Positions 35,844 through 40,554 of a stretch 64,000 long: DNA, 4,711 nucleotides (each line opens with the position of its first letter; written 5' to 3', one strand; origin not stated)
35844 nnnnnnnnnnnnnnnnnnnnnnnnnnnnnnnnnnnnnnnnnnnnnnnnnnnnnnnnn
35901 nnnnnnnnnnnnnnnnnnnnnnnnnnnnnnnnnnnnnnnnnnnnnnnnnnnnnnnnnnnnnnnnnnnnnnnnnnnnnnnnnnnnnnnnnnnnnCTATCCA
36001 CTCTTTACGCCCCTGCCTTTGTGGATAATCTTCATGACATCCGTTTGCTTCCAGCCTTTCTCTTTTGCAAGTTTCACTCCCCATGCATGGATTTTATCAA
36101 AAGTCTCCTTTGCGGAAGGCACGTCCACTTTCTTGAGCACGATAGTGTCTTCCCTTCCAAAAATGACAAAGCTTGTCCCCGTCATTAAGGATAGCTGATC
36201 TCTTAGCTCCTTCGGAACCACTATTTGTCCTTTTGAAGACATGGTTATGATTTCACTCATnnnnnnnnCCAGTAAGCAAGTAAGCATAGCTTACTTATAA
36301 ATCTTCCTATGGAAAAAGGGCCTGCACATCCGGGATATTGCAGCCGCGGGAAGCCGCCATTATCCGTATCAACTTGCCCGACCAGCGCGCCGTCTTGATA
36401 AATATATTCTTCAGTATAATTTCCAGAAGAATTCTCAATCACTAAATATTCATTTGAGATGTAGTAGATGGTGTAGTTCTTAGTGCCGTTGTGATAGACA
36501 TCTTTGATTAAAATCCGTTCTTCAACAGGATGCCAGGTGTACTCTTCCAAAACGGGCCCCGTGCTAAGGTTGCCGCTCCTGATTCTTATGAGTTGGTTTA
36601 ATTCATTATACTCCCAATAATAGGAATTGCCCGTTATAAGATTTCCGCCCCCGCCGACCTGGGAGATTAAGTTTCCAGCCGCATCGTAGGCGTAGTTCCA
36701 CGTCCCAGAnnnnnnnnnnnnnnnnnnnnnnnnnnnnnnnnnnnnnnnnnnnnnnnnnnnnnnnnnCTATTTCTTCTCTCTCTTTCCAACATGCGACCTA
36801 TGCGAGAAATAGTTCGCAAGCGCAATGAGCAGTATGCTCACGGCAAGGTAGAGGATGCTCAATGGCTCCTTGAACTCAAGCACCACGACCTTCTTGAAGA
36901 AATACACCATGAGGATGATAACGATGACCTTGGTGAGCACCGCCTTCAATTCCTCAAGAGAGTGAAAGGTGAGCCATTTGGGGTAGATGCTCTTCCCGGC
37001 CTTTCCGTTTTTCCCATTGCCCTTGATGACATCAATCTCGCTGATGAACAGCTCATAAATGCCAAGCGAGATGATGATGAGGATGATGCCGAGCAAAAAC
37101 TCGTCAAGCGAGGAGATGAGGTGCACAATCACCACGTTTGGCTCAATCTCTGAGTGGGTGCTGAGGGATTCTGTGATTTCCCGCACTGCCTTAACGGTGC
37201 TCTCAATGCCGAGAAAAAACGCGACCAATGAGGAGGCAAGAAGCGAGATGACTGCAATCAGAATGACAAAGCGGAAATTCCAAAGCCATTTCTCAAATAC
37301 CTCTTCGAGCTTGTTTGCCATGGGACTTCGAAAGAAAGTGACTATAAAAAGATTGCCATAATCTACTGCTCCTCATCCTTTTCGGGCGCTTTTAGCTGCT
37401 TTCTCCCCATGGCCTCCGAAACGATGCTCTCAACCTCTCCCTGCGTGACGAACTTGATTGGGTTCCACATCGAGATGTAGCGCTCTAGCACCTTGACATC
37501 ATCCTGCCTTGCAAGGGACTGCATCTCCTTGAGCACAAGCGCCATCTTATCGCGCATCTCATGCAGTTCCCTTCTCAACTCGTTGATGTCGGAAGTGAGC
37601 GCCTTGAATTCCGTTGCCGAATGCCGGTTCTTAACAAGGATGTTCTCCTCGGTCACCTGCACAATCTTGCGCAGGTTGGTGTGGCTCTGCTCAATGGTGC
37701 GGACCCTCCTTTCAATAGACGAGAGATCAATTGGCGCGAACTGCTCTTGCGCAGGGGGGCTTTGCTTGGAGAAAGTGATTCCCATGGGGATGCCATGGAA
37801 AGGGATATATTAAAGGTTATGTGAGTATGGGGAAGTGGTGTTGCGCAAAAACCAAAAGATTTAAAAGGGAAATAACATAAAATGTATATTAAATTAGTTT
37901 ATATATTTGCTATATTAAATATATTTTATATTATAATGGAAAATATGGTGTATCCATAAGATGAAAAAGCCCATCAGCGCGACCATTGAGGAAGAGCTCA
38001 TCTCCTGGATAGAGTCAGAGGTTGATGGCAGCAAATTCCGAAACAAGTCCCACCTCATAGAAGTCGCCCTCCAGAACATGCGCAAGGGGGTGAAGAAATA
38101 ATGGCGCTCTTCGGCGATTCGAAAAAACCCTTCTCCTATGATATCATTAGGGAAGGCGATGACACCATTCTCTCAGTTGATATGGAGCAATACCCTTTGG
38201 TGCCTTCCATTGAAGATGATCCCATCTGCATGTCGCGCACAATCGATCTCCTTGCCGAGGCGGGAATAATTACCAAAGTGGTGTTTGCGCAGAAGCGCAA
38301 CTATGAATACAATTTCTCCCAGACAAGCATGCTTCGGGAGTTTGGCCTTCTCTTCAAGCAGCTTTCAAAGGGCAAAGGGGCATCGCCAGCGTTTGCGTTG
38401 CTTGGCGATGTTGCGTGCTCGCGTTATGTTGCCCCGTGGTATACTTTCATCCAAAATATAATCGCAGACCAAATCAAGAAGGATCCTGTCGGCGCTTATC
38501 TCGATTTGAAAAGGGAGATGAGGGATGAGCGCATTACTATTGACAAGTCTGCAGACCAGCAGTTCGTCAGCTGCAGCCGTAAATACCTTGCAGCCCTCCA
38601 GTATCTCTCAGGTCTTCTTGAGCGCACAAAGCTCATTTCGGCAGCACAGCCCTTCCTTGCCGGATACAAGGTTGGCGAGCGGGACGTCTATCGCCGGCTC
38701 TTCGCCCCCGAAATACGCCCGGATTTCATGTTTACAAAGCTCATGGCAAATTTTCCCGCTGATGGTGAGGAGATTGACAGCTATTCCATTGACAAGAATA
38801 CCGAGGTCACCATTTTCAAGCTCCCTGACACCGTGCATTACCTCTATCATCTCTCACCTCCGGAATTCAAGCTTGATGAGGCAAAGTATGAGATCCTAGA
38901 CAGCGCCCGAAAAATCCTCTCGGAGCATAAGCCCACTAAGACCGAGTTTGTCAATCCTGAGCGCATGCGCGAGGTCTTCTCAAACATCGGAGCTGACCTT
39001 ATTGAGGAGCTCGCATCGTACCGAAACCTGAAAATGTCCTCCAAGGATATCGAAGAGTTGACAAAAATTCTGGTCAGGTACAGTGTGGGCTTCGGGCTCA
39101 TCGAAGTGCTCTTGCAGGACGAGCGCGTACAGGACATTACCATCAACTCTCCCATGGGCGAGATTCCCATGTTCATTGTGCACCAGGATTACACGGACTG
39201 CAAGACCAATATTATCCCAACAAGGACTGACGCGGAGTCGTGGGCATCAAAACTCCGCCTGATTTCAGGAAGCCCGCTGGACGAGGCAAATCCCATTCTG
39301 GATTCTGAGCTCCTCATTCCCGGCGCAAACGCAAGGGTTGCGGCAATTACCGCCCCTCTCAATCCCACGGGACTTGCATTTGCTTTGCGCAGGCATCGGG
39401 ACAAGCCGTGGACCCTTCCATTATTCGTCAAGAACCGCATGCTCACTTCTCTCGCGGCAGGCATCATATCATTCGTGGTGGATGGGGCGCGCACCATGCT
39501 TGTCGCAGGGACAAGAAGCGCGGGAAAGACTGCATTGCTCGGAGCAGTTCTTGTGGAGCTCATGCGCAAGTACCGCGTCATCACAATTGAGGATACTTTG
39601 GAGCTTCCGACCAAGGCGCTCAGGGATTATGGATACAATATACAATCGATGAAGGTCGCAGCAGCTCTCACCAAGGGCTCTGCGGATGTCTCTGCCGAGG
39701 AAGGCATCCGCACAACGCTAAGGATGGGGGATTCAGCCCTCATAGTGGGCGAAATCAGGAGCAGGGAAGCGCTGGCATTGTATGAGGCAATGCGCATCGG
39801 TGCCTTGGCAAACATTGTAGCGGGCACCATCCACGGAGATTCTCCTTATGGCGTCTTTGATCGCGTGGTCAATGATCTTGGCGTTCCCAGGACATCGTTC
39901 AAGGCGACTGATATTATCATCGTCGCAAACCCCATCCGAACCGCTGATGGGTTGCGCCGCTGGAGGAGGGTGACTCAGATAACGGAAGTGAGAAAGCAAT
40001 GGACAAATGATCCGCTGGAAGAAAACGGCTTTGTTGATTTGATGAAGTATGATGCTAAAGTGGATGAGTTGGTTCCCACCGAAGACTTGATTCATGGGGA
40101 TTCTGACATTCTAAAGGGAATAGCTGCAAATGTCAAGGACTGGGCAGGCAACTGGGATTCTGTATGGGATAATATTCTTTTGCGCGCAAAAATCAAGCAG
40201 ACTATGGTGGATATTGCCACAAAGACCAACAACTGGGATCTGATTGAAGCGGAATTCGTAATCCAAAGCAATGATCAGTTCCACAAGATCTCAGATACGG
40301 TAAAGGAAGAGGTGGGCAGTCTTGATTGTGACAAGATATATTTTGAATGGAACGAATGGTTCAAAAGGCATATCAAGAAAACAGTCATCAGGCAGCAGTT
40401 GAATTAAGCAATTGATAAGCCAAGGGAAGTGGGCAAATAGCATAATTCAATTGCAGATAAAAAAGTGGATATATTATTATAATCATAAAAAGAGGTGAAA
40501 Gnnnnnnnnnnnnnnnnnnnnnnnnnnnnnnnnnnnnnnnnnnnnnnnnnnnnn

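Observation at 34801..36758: Cassette-like tandem TA array headed by a conserved ~70-bp sequence that also truncates an RHS gene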

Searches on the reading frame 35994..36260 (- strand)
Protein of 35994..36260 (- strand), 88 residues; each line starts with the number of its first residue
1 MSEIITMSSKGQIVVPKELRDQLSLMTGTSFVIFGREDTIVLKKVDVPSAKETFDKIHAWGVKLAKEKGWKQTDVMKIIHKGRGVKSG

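Call 21: search_protein_families(library=pfam, proteins=[window:35997-36260:-], max_evalue=0.01)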
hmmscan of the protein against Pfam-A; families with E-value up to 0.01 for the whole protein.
window:35997-36260:- (88 aa): 1 family
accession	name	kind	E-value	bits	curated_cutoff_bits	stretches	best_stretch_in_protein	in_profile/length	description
PF04014.23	MazE_antitoxin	-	1.4e-07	31.8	24.7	1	8-45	5-43/48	Antidote-toxin recognition MazE, bacterial antitoxin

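Call 26: find_encoding_contigs(protein=window:35994-36260:-, flank=10000, max_places=10)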
Protein window:35994-36260:- (88 aa): no gene with exactly this product is on record in the collection.

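Call 77: search_protein_families(library=ncbifam, proteins=[window:35997-36260:-], max_evalue=0.001)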
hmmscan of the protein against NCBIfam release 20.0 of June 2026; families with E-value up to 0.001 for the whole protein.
window:35997-36260:- (88 aa): 4 families
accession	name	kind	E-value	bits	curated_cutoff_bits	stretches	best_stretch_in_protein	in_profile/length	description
TIGR01439.1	lp_hng_hel_AbrB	domain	2.6e-09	36.7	28.3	1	5-45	2-43/44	transcriptional regulator, AbrB family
NF040962.1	near_HgcAB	equivalog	2.1e-06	27.5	70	1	4-37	7-40/70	HgcAB-associated protein HgcC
NF006352.0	PRK08577.1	equivalog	0.00018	21.6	140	1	2-49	4-51/136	hypothetical protein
NF050106.1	TA_MazE_antitoxin_Deino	equivalog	0.00043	20.4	65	1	11-44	1-34/65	type II toxin-antitoxin system MazE family antitoxin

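Call 88: find_related_loci(query=window:35997-36260:-, collection=viral_contigs, flank=4000)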
Query window:35997-36260:- (88 aa) in viral_contigs; peptide patterns used: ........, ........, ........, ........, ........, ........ (x = any residue, [..] = any of these).
29 stretches matched a pattern, but none encodes a relative of the query by tblastn (E <= 1e-3).

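Call 91: find_related_loci(query=A5, collection=viral_contigs, flank=4000)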
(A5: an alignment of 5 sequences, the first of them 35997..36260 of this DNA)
Query A5 (88 aa) in viral_contigs; peptide patterns used: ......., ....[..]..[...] (x = any residue, [..] = any of these).
137 stretches matched a pattern, but none encodes a relative of the query by tblastn (E <= 1e-3).

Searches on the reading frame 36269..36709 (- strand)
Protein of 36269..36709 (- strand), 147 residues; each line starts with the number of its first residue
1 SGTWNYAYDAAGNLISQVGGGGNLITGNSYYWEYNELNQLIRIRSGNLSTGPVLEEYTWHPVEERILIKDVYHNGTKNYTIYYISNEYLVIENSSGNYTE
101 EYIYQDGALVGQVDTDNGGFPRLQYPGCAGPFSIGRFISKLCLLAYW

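Call 21: search_protein_families(library=pfam, proteins=[window:36269-36709:-], max_evalue=0.01)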
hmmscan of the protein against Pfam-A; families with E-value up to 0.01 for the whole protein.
seq(147 aa): 1 family
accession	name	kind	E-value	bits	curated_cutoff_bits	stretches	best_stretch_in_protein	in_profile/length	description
PF05593.20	RHS_repeat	-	1.4e-06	29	22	1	8-46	1-34/38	RHS Repeat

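Call 29: find_homologous_proteins(query=window:36269-36709:-, max_evalue=0.001)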
Query seq(147 aa) (147 aa): 15 proteins with E <= 0.001 among 22 candidates.
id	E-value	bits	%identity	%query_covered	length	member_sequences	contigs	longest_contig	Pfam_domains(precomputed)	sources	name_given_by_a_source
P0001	8.9e-42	161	72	66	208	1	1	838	-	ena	-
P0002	3.0e-41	159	71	67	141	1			-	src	-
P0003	6.1e-40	155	64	76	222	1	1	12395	PF25023.2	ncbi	-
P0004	2.6e-39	153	64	77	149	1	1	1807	-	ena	-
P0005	2.9e-39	153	66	66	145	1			-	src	-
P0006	2.4e-38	150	64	70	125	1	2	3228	-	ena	-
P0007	2.7e-38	150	59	77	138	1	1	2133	-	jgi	-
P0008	2.7e-38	150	63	74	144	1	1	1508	-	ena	-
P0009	3.7e-37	146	73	61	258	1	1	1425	-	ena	-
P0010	8.2e-35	138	68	65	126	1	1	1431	-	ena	-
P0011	4.5e-34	136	64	64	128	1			-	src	-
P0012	2.7e-32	130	65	65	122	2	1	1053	-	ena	-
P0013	9.2e-32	128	73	54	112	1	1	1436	-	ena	-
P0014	7.7e-30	122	72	53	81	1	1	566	-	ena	-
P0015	3.3e-18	84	75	38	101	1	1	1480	-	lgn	-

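Call 32: find_encoding_contigs(protein=P0003, flank=10000, max_places=4)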
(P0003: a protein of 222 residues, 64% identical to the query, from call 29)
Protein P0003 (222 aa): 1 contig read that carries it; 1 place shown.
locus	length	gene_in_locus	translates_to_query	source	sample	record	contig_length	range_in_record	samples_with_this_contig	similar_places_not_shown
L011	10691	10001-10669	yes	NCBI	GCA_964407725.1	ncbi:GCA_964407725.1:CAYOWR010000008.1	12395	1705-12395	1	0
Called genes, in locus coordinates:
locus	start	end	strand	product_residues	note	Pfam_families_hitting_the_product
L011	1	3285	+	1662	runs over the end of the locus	?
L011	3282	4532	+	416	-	PF25023:TEN_YD-shell, PF09000:Cytotoxic (weak)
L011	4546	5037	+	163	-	PF13079:DUF3916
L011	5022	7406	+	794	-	PF05593:RHS_repeat (faint), PF25023:TEN_YD-shell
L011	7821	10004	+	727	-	-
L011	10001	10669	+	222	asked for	PF25023:TEN_YD-shell (faint)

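Call 33: find_encoding_contigs(protein=P0006, flank=5000, max_places=4)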
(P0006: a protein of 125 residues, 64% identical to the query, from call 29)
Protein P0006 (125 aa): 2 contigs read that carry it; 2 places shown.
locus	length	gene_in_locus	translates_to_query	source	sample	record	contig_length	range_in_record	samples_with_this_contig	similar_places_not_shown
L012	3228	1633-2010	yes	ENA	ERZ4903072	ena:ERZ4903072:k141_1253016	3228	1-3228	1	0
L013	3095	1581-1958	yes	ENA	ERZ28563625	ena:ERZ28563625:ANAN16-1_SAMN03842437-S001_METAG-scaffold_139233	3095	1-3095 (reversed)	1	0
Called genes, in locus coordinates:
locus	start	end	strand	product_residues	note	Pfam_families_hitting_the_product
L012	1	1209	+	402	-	?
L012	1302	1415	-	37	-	-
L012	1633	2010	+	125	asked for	-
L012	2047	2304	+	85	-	-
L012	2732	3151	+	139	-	PF04986:Y2_Tnp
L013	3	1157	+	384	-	?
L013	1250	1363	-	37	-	-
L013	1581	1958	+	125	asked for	-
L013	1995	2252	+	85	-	-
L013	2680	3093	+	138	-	?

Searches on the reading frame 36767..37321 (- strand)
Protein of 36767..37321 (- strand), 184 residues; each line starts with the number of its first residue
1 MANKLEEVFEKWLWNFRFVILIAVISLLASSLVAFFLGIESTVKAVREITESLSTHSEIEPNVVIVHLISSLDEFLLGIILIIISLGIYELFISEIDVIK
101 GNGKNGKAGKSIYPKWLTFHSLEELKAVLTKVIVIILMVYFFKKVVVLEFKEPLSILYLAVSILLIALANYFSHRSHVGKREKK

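Call 21: search_protein_families(library=pfam, proteins=[window:36770-37321:-], max_evalue=0.01)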
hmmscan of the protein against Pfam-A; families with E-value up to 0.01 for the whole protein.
window:36770-37321:- (184 aa): 1 family
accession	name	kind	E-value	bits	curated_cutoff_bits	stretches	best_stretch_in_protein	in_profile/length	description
PF03350.21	UPF0114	-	5.4e-25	88.4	23.1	1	13-145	1-117/117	Uncharacterized protein family, UPF0114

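Call 24: find_encoding_contigs(protein=window:36767-37321:-, flank=10000, max_places=10)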
Protein window:36767-37321:- (184 aa): 2 contigs read that carry it; 2 places shown.
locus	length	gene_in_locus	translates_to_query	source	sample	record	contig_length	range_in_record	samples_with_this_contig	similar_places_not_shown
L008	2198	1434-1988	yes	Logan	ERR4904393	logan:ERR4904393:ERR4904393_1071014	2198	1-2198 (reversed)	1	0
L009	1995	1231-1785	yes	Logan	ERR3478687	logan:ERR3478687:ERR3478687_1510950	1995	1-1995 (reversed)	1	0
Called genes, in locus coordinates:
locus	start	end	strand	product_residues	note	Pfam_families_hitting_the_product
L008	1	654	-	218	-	?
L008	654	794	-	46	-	-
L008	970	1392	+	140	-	-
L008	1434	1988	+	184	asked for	PF03350:UPF0114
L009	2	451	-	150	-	?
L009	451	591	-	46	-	-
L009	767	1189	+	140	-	-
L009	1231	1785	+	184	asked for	PF03350:UPF0114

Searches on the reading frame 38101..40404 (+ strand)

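Call 64: search_protein_families(library=pfam, proteins=[window:38101-40404:+], max_evalue=0.001)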
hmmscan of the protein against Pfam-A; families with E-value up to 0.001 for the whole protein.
window:38101-40404:+ (768 aa): 1 family
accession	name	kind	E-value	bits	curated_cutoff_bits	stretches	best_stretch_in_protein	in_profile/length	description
PF00437.27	T2SSE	-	1.8e-15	56.9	24.9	1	405-609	86-274/370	Type II/IV secretion system protein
